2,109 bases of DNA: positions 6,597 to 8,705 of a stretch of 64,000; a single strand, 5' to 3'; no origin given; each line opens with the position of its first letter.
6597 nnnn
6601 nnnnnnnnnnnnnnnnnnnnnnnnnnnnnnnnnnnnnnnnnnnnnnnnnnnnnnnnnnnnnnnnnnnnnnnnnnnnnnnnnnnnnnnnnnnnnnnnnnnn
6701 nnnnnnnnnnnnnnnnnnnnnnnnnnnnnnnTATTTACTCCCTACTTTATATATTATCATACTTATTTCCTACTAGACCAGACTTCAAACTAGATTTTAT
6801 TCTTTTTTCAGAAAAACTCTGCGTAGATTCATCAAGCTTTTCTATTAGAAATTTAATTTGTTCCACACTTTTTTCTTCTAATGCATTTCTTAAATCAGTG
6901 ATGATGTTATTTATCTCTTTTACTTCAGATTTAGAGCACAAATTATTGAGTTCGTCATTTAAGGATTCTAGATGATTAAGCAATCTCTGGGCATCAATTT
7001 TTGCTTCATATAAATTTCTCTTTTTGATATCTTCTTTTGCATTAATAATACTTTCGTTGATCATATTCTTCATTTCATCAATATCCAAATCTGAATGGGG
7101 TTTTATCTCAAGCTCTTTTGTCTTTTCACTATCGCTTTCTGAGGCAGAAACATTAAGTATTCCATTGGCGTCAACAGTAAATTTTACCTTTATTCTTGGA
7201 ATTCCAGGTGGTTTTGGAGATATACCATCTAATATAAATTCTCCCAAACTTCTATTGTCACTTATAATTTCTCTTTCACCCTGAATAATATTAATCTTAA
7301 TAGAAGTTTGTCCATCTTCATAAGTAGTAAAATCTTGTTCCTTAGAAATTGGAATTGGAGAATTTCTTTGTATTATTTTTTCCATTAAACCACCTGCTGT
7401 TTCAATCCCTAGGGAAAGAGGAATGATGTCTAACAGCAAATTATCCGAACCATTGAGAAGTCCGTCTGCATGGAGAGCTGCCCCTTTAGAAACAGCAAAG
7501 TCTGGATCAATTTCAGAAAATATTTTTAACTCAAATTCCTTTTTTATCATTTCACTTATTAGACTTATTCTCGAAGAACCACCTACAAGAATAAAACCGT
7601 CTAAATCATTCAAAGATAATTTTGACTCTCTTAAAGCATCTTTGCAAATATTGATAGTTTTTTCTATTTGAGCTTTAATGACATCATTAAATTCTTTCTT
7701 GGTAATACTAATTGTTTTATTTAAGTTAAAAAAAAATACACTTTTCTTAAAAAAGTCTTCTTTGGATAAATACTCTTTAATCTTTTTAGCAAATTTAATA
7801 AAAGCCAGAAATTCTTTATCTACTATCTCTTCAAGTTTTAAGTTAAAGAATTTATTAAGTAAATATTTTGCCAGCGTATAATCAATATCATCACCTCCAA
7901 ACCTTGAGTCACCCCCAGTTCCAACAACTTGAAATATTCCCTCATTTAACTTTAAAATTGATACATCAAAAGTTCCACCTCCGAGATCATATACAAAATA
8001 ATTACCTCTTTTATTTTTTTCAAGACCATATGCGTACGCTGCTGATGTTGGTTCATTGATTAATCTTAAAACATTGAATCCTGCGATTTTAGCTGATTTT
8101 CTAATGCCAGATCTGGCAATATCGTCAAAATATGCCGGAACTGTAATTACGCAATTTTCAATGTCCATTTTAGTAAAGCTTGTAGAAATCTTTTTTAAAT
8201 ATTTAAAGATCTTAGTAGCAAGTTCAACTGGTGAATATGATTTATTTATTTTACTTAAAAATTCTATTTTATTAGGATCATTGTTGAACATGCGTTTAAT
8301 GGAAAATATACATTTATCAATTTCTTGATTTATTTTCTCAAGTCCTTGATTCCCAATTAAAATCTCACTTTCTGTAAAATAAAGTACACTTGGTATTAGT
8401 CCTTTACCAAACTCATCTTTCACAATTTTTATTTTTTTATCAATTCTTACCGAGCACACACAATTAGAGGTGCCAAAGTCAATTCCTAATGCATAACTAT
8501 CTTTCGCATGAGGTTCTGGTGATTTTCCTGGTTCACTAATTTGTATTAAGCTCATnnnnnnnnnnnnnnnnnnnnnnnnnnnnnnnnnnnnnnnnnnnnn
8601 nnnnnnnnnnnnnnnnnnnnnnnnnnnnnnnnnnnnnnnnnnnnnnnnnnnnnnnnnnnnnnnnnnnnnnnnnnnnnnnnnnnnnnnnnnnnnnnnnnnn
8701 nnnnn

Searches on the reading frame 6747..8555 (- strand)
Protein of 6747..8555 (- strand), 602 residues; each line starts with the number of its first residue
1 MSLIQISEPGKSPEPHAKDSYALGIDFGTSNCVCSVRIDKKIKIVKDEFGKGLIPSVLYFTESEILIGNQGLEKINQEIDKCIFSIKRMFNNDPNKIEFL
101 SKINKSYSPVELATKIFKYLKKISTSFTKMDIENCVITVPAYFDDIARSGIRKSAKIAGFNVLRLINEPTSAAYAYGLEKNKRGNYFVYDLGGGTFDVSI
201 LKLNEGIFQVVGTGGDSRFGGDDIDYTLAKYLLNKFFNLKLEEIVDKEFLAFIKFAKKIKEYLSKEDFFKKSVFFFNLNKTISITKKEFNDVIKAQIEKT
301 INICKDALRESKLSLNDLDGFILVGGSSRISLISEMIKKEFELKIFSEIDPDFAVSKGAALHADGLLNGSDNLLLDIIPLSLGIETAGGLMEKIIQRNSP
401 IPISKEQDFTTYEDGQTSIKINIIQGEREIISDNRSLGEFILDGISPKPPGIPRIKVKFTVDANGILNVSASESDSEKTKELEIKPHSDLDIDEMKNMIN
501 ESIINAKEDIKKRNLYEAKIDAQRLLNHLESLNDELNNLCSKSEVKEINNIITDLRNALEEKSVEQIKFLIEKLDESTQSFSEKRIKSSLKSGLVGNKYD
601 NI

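Call 24: find_encoding_contigs(protein=window:6747-8555:-, flank=10000, max_places=8)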
Protein window:6747-8555:- (602 aa): 5 contigs read that carry it; 5 places shown.
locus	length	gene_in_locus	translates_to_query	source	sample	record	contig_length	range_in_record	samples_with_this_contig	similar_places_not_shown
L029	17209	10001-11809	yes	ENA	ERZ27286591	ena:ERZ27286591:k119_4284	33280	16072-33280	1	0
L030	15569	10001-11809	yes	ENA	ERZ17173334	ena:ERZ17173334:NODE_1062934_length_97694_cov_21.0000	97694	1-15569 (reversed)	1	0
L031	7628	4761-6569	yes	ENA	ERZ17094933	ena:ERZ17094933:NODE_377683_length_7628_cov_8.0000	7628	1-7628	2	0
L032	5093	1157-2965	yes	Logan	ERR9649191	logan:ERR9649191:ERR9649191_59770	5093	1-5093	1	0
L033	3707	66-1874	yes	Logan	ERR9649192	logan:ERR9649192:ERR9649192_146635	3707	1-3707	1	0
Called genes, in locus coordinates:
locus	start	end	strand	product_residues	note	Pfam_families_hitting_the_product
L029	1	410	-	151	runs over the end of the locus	PF00578:AhpC-TSA, PF08534:Redoxin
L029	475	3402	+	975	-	PF13116:YhdP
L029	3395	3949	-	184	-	PF00579:tRNA-synt_1b, PF22421:SYY_C-terminal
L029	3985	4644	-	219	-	PF00579:tRNA-synt_1b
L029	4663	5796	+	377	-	PF03702:AnmK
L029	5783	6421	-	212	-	PF02129:Peptidase_S15, PF00561:Abhydrolase_1, PF12146:Hydrolase_4, PF20408:Abhydrolase_11 (weak)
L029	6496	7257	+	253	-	PF06426:SATase_N (faint), PF00132:Hexapep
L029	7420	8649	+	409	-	PF00266:Aminotran_5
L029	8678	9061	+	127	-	PF01592:NifU_N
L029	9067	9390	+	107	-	PF01521:Fe-S_biosyn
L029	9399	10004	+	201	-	PF00226:DnaJ (faint), PF07743:HSCB_C (weak)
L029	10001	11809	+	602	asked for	PF00012:HSP70, PF06723:MreB_Mbl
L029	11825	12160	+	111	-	PF00111:Fer2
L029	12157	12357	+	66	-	PF04384:Fe-S_assembly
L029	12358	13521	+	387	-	PF02540:NAD_synthase (weak), PF03054:tRNA_Me_trans, PF20259:tRNA_Me_trans_M, PF20258:tRNA_Me_trans_C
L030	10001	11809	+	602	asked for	PF00012:HSP70, PF06723:MreB_Mbl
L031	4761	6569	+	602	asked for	PF00012:HSP70, PF06723:MreB_Mbl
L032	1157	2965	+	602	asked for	PF00012:HSP70, PF06723:MreB_Mbl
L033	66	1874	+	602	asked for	PF00012:HSP70, PF06723:MreB_Mbl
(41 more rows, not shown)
